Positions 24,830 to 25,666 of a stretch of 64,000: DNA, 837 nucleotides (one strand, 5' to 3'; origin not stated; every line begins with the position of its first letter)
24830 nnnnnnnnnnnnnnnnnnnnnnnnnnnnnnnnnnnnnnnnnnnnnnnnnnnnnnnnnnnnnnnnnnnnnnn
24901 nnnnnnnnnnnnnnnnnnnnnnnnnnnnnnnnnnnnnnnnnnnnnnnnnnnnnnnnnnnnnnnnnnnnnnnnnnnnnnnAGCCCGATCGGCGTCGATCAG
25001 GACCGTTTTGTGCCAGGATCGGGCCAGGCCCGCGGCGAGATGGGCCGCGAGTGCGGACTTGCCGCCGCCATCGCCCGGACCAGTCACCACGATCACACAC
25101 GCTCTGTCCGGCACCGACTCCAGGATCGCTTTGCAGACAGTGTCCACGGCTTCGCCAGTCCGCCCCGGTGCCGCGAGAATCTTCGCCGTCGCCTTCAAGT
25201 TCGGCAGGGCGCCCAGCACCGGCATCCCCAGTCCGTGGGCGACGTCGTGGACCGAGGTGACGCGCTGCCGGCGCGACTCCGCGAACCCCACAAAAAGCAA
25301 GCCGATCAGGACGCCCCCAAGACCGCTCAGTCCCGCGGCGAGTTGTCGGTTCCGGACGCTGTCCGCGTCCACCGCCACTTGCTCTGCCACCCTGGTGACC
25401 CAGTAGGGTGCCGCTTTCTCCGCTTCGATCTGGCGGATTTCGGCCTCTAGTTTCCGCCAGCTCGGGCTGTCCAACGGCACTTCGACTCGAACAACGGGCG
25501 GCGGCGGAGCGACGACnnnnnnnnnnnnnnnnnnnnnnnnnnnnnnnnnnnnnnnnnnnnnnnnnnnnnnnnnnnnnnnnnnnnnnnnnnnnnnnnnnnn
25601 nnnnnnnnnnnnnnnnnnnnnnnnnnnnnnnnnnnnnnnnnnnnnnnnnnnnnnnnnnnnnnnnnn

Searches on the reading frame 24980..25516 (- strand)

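Call 50: search_protein_families(library=pfam, proteins=[window:24980-25516:-], max_evalue=0.01)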
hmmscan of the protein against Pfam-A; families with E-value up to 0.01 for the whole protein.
seq(179 aa): 3 families
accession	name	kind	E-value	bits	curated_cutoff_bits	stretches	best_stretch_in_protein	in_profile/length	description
PF01656.29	CbiA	-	3.5e-05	24.2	25.4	1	142-177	1-36/125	CobQ/CobB/MinD/ParA nucleotide binding domain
PF13500.12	AAA_26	-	0.0066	16.8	27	0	46-110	144-194/198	AAA domain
PF10609.15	ParA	-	0.0076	16.1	27.1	0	141-177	6-41/246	NUBPL iron-transfer P-loop NTPase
